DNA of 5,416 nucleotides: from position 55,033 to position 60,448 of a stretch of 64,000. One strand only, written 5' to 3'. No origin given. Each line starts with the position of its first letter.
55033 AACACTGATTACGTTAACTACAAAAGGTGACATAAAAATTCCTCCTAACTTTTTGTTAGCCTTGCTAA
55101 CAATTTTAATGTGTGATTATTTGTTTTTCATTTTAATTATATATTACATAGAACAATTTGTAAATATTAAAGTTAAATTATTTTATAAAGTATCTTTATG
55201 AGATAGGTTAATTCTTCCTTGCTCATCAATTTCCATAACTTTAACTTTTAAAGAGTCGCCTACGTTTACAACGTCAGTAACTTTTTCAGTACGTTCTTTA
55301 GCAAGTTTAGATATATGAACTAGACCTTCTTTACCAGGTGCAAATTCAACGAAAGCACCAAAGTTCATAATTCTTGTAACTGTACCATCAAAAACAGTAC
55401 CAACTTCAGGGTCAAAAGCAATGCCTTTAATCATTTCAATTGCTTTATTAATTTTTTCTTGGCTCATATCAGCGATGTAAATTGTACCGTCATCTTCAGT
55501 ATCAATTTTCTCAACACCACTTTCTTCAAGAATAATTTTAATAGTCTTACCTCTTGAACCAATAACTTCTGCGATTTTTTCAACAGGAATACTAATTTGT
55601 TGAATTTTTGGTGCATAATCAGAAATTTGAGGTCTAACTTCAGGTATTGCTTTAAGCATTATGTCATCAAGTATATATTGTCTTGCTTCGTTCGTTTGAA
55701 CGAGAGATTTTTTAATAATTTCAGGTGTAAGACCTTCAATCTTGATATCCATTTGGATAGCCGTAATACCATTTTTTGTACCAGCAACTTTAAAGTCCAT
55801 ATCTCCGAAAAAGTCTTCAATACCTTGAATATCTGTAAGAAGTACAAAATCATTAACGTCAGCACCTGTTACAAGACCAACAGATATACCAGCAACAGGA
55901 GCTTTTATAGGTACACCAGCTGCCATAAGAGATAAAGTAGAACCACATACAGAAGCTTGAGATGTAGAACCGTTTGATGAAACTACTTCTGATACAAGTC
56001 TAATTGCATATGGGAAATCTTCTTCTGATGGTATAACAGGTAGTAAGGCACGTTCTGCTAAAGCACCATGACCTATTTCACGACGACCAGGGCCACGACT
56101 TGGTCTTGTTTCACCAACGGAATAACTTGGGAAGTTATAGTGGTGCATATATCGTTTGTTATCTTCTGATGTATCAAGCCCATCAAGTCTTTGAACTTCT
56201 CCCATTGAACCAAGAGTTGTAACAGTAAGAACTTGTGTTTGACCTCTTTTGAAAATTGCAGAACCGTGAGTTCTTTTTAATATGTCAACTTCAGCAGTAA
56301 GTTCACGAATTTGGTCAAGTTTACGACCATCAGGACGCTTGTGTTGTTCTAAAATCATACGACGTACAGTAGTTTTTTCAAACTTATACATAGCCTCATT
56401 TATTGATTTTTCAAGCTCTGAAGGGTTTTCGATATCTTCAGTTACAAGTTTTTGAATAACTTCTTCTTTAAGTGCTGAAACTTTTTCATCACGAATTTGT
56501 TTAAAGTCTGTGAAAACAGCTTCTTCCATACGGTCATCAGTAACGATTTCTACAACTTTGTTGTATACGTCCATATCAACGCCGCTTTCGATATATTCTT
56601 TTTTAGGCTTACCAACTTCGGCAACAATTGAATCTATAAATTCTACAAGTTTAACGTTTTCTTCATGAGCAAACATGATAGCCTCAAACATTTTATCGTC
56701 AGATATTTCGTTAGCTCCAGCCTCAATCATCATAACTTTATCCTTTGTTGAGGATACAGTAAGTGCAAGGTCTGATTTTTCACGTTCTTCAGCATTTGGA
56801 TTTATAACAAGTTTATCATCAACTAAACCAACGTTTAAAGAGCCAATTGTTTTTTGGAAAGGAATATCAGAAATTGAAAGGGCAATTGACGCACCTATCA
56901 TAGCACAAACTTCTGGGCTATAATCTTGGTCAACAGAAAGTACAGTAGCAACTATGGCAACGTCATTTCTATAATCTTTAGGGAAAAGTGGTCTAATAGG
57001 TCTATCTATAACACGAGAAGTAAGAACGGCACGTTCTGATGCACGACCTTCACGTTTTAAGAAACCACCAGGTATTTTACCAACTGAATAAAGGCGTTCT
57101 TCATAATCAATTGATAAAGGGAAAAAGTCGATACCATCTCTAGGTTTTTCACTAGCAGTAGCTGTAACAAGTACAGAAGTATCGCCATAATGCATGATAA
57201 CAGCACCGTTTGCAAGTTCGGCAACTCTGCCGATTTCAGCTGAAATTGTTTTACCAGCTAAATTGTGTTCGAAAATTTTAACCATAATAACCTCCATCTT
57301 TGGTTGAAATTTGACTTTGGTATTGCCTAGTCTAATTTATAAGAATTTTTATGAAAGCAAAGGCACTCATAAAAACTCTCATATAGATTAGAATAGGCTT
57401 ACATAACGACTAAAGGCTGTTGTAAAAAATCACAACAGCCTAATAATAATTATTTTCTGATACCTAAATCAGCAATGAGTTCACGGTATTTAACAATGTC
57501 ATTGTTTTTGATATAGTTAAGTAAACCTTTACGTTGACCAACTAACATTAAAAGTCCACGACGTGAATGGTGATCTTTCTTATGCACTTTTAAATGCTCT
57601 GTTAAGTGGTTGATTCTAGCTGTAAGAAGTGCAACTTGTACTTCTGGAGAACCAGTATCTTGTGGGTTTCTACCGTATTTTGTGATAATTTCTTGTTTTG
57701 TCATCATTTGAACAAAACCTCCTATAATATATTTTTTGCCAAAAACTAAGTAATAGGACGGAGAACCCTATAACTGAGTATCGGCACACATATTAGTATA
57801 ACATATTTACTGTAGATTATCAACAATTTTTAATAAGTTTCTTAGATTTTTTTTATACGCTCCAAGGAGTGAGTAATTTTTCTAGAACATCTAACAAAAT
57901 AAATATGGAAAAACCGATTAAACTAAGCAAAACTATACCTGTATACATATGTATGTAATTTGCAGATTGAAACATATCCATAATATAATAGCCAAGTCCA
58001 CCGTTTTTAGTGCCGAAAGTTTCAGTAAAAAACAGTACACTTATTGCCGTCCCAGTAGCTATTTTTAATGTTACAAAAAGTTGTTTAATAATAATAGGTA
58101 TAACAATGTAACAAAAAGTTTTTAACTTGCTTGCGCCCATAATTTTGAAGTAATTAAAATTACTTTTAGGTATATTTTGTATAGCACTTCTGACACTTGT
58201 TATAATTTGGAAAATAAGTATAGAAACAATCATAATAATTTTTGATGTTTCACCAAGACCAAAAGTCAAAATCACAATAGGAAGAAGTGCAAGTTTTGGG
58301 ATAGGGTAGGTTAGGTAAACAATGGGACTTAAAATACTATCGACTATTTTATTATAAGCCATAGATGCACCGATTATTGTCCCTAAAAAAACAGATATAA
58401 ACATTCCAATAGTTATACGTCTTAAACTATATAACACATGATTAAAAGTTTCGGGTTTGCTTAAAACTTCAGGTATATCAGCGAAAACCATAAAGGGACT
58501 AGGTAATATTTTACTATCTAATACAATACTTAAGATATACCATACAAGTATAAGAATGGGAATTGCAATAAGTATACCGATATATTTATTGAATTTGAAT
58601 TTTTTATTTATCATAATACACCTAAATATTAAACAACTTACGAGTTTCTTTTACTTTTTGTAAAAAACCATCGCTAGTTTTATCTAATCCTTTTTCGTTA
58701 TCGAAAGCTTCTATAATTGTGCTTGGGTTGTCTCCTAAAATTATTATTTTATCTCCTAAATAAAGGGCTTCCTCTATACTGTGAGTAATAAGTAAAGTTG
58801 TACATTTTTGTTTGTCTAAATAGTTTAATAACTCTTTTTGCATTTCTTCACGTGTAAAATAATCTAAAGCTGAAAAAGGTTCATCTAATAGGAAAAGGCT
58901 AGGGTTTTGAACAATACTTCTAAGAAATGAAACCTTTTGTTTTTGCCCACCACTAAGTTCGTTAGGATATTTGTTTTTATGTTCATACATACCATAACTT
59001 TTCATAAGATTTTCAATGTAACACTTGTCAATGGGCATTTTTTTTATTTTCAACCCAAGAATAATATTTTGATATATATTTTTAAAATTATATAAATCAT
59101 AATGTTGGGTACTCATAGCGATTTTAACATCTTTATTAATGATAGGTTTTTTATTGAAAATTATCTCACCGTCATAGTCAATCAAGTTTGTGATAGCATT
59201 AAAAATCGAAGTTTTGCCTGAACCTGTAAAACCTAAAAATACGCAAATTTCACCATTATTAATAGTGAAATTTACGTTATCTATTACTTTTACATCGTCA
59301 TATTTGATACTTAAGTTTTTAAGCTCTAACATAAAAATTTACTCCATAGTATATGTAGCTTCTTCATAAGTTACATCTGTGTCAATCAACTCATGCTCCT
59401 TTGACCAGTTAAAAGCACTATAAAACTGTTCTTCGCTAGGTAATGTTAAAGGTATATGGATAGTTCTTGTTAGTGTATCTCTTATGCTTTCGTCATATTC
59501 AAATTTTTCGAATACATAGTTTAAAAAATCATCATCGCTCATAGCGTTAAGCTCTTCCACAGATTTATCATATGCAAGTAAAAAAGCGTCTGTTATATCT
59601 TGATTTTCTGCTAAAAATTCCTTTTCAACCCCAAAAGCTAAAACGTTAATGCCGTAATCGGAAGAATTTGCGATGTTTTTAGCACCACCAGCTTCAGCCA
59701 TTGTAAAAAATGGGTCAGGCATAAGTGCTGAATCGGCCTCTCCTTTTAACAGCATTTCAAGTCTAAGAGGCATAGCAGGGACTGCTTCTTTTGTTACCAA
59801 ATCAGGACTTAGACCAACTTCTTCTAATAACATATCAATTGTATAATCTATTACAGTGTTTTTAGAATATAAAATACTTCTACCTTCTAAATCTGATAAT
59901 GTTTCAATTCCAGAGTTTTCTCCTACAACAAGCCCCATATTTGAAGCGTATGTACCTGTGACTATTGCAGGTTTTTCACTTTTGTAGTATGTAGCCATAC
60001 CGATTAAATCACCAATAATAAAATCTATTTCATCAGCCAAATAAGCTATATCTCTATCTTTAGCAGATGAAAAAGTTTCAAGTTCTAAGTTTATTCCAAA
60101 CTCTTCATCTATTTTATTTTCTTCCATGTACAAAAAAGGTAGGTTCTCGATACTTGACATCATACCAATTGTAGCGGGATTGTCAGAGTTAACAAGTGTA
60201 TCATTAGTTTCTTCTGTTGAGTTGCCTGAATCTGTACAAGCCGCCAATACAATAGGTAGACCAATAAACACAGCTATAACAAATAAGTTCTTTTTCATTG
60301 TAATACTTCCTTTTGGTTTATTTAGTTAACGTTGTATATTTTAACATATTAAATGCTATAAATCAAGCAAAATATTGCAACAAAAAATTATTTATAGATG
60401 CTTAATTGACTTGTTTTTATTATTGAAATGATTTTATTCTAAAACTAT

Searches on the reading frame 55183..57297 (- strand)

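Call 60: search_protein_families(library=pfam, proteins=[window:55183-57297:-], max_evalue=0.01)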
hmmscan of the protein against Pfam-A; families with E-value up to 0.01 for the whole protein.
window:55183-57297:- (704 aa): 5 families
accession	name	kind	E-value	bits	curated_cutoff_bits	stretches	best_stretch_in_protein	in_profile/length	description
PF01138.27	RNase_PH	-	6.1e-57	192.1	25.5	2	16-146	3-130/130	3' exoribonuclease family, domain 1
PF00575.29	S1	-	4e-21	75.6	22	1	630-701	2-74/74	S1 RNA binding domain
PF03725.20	RNase_PH_C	-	2.4e-20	72.7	20.8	2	152-212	4-66/67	3' exoribonuclease family, domain 2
PF03726.19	PNPase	-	6.5e-12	46.2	24.6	1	245-326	3-81/81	Polyribonucleotide nucleotidyltransferase, RNA binding domain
PF00013.35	KH_1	-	4.6e-07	30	21.5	1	566-624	2-65/66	KH domain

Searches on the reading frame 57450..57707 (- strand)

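Call 60: search_protein_families(library=pfam, proteins=[window:57450-57707:-], max_evalue=0.01)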
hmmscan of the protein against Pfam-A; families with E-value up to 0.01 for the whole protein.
window:57450-57707:- (85 aa): 1 family
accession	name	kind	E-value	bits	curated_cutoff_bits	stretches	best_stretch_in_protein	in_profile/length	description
PF00312.27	Ribosomal_S15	-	1e-38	131.8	31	1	4-84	1-81/81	Ribosomal protein S15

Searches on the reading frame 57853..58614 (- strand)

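Call 60: search_protein_families(library=pfam, proteins=[window:57853-58614:-], max_evalue=0.01)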
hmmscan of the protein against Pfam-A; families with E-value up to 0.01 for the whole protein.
window:57853-58614:- (253 aa): 1 family
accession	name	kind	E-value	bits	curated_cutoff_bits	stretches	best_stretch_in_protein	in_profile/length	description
PF00528.27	BPD_transp_1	-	1.2e-24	87.5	26.4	1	78-247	5-181/184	Binding-protein-dependent transport system inner membrane component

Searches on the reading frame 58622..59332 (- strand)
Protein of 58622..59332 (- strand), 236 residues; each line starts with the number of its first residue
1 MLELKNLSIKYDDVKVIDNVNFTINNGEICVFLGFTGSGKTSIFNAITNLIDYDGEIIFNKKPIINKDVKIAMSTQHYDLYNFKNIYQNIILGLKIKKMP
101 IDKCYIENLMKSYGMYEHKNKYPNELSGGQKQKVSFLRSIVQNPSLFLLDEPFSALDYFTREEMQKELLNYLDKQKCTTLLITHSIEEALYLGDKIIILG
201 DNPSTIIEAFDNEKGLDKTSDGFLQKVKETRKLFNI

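Call 60: search_protein_families(library=pfam, proteins=[window:58622-59332:-], max_evalue=0.01)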
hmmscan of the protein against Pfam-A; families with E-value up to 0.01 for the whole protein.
window:58622-59332:- (236 aa): 6 families
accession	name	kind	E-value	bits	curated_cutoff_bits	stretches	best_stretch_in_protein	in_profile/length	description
PF00005.33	ABC_tran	-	8.5e-25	88.4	25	1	18-153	2-136/137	ABC transporter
PF13304.12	AAA_21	-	4e-05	24.3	27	0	123-187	235-301/304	AAA domain, putative AbiEii toxin, Type IV TA system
PF02463.25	SMC_N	-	6.1e-05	23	40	1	28-185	25-198/220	RecF/RecN/SMC N terminal domain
PF13555.12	AAA_29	-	0.00042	20.4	27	1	18-61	13-56/61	P-loop containing region of AAA domain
PF05970.20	PIF1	-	0.0041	17.2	25.9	0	14-59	7-54/223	PIF1-like helicase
PF03193.22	RsgA_GTPase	-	0.0091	16.3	30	0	8-49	88-128/174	RsgA GTPase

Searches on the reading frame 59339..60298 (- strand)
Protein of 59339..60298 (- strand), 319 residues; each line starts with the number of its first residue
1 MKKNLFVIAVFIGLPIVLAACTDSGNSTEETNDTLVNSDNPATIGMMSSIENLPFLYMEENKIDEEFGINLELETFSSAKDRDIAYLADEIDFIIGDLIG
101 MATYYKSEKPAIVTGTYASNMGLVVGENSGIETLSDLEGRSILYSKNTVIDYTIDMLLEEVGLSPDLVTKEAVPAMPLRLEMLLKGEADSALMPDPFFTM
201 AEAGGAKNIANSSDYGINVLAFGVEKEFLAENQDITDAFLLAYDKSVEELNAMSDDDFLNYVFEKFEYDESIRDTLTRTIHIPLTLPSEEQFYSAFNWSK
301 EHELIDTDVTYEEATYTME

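Call 60: search_protein_families(library=pfam, proteins=[window:59339-60298:-], max_evalue=0.01)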
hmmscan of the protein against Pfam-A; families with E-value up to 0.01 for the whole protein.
window:59339-60298:- (319 aa): 4 families
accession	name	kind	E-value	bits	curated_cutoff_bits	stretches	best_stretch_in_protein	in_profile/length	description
PF09084.16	NMT1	-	2.2e-12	47.8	20.5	1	68-250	20-209/216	NMT1/THI5 like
PF13379.11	NMT1_2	-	2.4e-05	24.7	24.7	0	150-240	135-228/252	NMT1-like family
PF12974.12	Phosphonate-bd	-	0.00052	19.9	27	1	65-246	25-219/242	ABC transporter, phosphonate, periplasmic substrate-binding protein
PF03180.19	Lipoprotein_9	-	0.00052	19.7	27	1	56-163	14-121/236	NlpA lipoprotein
